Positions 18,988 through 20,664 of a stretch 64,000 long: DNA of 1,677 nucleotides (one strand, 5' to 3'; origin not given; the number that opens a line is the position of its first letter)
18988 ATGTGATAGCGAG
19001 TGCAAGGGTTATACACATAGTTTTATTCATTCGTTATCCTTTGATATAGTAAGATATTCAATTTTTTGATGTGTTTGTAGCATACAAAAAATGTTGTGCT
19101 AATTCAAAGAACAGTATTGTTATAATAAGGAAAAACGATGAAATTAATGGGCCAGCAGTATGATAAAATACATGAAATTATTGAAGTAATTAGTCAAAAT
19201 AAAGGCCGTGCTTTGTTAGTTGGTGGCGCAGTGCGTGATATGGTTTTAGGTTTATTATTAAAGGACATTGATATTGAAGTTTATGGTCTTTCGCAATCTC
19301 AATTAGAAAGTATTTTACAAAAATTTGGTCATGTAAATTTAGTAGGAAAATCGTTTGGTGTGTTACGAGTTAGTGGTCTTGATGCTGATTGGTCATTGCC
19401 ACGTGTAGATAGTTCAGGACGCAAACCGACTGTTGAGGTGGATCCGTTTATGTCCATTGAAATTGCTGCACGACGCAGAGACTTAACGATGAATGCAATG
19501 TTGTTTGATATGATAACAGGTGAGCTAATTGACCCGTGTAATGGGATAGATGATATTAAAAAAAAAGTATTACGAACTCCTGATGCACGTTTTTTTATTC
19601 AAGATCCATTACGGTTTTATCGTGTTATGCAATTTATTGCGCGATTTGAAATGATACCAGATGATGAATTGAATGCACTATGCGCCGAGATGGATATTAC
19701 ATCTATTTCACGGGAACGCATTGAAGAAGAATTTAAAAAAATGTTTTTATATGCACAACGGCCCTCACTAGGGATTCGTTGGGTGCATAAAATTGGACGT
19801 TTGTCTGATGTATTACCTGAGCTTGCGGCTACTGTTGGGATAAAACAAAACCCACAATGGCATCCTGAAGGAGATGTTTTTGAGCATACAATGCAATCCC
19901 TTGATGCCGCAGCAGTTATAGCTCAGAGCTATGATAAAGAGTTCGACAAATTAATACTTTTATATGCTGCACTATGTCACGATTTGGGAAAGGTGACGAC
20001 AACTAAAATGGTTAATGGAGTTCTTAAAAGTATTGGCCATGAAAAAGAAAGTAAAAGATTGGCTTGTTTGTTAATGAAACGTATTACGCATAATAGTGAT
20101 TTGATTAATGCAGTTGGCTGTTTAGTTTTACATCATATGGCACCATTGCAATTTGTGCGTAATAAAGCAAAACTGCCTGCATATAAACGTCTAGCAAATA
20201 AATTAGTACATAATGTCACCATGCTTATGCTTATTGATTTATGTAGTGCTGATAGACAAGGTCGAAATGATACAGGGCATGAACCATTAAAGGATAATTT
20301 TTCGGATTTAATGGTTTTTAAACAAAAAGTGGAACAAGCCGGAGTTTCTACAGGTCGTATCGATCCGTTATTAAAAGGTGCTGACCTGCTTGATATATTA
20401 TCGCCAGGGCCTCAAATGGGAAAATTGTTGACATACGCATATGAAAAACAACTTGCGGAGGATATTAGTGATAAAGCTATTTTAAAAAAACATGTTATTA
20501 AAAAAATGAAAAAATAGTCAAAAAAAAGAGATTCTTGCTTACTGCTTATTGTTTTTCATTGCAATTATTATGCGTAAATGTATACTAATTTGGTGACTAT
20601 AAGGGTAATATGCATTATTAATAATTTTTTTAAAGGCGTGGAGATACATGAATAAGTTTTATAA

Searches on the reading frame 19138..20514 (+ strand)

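Call 55: search_protein_families(library=ncbifam, proteins=[window:19138-20514:+], max_evalue=0.00001)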
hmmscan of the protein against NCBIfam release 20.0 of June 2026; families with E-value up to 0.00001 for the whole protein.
window:19138-20514:+ (459 aa): 9 families
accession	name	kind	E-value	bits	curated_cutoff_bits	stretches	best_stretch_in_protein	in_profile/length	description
NF008137.0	PRK10885.1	equivalog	9.7e-45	153.1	451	1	26-385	4-358/409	multifunctional CCA addition/repair protein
TIGR02692.1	tRNA_CCA_actino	equivalog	2.7e-42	145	438.8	1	6-441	11-449/466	CCA tRNA nucleotidyltransferase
NF009813.0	PRK13298.1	equivalog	2.4e-26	92.6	606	1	26-337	4-311/417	tRNA CCA-pyrophosphorylase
NF009814.0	PRK13299.1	equivalog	5.3e-26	91.6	290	1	6-259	4-257/396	CCA tRNA nucleotidyltransferase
TIGR01942.1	pcnB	subfamily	9.5e-21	74.1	305.65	1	14-229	21-241/425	polynucleotide adenylyltransferase PcnB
NF009812.0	PRK13297.1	equivalog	3.8e-17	62.5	624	1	24-232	13-222/364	tRNA CCA-pyrophosphorylase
NF009811.0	PRK13296.1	equivalog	1.7e-16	60.1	469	1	26-202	4-184/360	CCA tRNA nucleotidyltransferase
NF008634.1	PRK11623.1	equivalog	1.4e-11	43.7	702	1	104-173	155-226/469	polynucleotide adenylyltransferase PcnB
NF041569.1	A-tRNAntase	equivalog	4.6e-09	35.1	1440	1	26-172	483-635/880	A-adding tRNA nucleotidyltransferase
